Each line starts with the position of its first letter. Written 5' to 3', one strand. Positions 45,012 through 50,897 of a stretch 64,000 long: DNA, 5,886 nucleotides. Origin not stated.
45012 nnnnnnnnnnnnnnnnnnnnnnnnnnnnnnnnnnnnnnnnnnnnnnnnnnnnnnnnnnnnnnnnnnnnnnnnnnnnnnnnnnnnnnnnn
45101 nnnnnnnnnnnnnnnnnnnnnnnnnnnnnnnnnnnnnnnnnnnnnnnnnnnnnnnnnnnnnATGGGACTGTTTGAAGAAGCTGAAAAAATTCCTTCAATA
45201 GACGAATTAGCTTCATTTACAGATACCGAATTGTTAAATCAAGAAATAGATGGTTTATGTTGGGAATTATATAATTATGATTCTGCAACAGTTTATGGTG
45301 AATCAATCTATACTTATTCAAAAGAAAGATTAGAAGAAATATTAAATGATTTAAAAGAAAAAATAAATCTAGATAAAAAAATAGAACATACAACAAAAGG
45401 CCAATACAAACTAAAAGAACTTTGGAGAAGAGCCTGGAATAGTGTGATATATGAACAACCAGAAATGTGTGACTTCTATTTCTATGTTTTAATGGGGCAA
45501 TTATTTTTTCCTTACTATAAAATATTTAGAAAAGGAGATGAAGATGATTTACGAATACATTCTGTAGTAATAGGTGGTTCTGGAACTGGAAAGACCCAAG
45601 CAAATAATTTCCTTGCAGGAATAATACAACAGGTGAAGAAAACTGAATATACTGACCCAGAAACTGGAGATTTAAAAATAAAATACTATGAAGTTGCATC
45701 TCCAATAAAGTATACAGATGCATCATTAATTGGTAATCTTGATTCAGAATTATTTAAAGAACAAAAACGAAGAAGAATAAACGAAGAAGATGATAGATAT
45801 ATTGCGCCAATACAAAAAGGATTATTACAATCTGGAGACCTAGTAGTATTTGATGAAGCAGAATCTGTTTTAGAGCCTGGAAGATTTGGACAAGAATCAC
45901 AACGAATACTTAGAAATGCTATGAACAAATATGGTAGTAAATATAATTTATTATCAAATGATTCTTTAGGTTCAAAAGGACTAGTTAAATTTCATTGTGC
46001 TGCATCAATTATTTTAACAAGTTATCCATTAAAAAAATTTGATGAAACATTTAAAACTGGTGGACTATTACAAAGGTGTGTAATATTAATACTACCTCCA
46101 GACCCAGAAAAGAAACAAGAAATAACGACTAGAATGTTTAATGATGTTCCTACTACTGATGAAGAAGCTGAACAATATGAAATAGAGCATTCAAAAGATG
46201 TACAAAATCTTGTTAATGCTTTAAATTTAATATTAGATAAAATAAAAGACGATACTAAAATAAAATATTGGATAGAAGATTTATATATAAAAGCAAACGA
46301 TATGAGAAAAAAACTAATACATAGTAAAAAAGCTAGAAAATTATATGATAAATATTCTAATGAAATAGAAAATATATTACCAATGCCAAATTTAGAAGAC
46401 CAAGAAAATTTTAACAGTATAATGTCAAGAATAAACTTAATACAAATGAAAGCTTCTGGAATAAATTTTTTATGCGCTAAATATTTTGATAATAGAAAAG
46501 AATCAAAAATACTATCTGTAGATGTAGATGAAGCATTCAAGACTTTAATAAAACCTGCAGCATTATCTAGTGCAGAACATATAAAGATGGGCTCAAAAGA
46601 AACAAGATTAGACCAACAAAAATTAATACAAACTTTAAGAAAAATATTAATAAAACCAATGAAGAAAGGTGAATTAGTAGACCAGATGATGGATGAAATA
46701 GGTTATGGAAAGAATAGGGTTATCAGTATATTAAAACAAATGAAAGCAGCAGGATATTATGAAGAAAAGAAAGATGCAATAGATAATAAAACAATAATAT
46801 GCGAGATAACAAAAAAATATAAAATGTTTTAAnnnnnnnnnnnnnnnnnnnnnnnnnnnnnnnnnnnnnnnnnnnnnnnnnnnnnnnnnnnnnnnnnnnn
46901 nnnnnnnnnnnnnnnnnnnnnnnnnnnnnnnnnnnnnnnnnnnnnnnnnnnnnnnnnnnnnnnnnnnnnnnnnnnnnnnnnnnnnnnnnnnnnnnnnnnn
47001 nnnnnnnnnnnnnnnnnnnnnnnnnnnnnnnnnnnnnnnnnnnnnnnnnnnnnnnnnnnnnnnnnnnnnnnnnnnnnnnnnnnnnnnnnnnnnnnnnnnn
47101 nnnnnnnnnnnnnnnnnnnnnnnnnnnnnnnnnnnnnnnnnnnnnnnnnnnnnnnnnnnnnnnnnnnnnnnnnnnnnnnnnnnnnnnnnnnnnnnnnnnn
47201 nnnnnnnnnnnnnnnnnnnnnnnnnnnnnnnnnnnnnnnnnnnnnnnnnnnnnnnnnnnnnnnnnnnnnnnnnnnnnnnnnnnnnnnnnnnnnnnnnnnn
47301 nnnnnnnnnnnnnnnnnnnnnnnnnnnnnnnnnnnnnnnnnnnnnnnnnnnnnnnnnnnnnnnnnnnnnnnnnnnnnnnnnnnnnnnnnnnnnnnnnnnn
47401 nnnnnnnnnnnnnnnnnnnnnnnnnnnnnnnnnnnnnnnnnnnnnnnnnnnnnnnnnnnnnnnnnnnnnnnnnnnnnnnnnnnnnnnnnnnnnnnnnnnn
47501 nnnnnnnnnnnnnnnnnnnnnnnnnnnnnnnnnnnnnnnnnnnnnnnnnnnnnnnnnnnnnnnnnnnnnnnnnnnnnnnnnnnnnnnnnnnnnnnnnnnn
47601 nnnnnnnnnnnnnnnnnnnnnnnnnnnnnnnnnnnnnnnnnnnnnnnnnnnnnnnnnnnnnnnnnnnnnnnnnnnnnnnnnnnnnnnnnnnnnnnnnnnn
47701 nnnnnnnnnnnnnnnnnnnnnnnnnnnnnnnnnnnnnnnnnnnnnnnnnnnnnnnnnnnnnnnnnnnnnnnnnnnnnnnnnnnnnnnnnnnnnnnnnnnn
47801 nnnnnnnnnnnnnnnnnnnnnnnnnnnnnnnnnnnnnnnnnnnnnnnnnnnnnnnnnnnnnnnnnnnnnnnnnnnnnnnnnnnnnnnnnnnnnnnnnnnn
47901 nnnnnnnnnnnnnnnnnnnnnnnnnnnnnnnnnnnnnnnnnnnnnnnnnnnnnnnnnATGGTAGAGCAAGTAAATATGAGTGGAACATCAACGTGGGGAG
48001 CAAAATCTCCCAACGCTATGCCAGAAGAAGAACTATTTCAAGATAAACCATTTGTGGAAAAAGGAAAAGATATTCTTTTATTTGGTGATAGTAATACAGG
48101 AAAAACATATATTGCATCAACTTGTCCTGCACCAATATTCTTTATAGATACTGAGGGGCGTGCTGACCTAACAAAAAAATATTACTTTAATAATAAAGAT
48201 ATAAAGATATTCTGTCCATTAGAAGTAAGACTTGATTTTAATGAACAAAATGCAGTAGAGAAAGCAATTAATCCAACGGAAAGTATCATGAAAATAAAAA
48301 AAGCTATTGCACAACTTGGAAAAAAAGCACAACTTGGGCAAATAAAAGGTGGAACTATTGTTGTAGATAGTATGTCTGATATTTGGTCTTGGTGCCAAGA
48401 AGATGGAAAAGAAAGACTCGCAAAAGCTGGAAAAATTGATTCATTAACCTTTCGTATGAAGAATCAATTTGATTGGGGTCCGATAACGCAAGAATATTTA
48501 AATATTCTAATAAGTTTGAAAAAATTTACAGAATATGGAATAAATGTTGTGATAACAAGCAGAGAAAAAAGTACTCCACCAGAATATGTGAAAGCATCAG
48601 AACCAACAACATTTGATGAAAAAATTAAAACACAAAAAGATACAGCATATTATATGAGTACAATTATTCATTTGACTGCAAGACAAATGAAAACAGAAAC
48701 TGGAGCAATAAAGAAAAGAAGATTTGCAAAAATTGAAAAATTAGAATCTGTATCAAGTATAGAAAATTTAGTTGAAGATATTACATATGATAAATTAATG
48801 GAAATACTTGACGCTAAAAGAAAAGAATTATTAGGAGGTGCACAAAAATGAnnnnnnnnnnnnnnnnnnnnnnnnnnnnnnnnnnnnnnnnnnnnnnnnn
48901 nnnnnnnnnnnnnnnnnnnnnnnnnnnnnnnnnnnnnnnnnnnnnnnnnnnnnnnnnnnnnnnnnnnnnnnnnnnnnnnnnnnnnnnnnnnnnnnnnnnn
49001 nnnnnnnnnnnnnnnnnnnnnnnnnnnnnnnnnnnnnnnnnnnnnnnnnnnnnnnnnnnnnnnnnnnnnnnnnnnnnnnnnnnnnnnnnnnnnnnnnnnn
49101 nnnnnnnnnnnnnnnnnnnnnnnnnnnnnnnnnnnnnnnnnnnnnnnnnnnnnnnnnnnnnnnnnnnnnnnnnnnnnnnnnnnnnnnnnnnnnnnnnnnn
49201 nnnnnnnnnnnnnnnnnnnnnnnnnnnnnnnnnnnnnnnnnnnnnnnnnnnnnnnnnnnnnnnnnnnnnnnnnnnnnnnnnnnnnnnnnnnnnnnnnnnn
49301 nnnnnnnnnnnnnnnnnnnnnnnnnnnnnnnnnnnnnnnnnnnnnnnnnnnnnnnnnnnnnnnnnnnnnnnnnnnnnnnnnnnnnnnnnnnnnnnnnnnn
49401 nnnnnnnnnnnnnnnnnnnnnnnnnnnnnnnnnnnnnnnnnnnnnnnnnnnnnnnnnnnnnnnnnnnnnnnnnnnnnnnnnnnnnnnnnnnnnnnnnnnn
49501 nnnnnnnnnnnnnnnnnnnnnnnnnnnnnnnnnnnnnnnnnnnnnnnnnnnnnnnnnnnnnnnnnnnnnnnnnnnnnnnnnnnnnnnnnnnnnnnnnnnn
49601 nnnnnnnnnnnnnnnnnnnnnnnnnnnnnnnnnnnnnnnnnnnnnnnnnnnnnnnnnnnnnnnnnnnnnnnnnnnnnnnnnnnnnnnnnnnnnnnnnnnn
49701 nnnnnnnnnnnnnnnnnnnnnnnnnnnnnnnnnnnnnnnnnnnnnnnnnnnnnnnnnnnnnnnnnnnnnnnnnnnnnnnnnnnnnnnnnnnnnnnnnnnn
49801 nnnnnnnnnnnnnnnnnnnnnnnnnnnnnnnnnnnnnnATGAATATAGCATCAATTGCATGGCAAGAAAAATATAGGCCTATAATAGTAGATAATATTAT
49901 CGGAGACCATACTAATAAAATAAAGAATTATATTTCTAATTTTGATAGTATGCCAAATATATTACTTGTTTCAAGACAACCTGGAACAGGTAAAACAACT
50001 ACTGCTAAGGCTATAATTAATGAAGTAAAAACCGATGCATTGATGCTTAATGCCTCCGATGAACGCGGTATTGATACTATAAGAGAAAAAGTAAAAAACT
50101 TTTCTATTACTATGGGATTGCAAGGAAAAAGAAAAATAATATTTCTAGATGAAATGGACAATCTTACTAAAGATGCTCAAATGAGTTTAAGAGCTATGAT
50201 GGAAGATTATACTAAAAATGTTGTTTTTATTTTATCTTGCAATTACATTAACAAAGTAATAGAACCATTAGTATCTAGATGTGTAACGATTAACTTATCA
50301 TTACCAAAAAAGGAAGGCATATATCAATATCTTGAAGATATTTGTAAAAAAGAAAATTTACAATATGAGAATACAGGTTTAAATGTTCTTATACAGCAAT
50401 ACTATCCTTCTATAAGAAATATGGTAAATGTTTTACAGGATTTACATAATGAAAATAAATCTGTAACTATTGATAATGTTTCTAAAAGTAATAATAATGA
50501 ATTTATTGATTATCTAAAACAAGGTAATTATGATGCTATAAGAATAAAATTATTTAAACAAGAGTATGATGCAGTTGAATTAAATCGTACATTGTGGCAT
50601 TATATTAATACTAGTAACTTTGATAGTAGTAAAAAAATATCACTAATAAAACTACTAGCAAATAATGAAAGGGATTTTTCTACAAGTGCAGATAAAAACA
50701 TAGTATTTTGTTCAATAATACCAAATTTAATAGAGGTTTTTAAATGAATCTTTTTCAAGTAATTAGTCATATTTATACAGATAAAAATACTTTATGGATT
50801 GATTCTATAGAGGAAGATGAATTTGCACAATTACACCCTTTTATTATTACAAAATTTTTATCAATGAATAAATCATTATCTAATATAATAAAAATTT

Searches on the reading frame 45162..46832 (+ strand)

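Call 118: search_protein_families(library=phrogs, proteins=[window:45162-46832:+], max_evalue=0.00001)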
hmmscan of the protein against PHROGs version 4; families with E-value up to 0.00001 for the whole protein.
window:45162-46832:+ (556 aa): 0 families

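Call 124: search_protein_families(library=pfam, proteins=[window:45162-46832:+], max_evalue=0.01)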
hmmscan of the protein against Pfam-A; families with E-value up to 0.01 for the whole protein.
window:45162-46832:+ (556 aa): 3 families
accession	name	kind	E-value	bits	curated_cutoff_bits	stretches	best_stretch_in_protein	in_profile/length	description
PF13401.12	AAA_22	-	0.0007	20.4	27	1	134-255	8-109/130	AAA domain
PF02119.21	FlgI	-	0.0049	16.3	25.3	0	451-531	260-335/343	Flagellar P-ring protein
PF09288.16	UBA_3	-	0.0091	16.2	20.4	0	504-548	11-52/55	Fungal ubiquitin-associated domain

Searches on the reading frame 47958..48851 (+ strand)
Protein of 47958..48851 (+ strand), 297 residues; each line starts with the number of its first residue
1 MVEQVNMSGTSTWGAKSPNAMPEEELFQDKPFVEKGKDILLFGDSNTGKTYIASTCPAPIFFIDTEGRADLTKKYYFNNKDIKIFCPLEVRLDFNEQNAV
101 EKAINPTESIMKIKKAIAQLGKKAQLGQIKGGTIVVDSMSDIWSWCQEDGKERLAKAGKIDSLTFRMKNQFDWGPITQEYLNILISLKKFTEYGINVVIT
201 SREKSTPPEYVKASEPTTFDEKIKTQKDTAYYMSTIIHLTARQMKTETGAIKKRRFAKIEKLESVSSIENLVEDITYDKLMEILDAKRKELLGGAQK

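Call 124: search_protein_families(library=pfam, proteins=[window:47958-48851:+], max_evalue=0.01)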
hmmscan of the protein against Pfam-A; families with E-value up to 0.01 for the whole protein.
window:47958-48851:+ (297 aa): 1 family
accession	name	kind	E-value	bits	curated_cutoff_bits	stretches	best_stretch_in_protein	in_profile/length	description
PF13479.12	AAA_24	-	1.1e-12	48.6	27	1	36-242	2-167/195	AAA domain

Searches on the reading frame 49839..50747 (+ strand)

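Call 124: search_protein_families(library=pfam, proteins=[window:49839-50747:+], max_evalue=0.01)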
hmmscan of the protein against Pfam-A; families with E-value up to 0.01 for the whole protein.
window:49839-50747:+ (302 aa): 16 families
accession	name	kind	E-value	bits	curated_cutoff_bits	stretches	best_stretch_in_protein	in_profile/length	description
PF00004.35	AAA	-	1.2e-18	68.2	21.2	1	44-149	3-124/131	ATPase family associated with various cellular activities (AAA)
PF13177.12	DNA_pol3_delta2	-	5.4e-11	43.2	27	1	50-154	54-158/161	DNA polymerase III, delta subunit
PF13401.12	AAA_22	-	8.1e-07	29.8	27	0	40-86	6-55/130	AAA domain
PF13173.12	AAA_14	-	1.6e-06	28.5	27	1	50-151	13-118/129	AAA domain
PF05496.18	RuvB_N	-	1.3e-05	25.5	27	1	41-129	35-116/159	Holliday junction DNA helicase RuvB P-loop domain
PF25361.1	AAA_lid_RFC1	-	7.8e-05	22.5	34.9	1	161-214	4-57/59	RFC1-like, AAA+ ATPase lid domain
PF25199.1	nSTAND_NTPase5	-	0.0001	22.6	34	1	36-136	38-134/145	Novel STAND NTPase 5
PF13191.12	AAA_16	-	0.00069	20.6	32.6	0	35-66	20-51/167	AAA ATPase domain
PF06414.18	Zeta_toxin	-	0.0013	18.7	22.3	1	26-72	5-51/199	Zeta toxin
PF21328.3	Gp44_lid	-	0.0015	19.1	27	1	166-202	14-51/63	Sliding-clamp-loader large subunit, AAA+ ATPase lid domain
PF24883.2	NPHP3_N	-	0.0017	19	24.8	0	36-66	19-49/164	Nephrocystin 3, N-terminal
PF13245.12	AAA_19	-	0.0031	18.1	25.1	0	39-91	11-67/134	AAA domain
PF20720.3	nSTAND3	-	0.0031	17.7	27.2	0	40-69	18-47/155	Novel STAND NTPase 3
PF24389.1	ORC-CDC6-like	-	0.0037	16.5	27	1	93-241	212-351/571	ORC-CDC6-like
PF05673.19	DUF815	-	0.0051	16.4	23.8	1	39-122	54-133/249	Protein of unknown function (DUF815)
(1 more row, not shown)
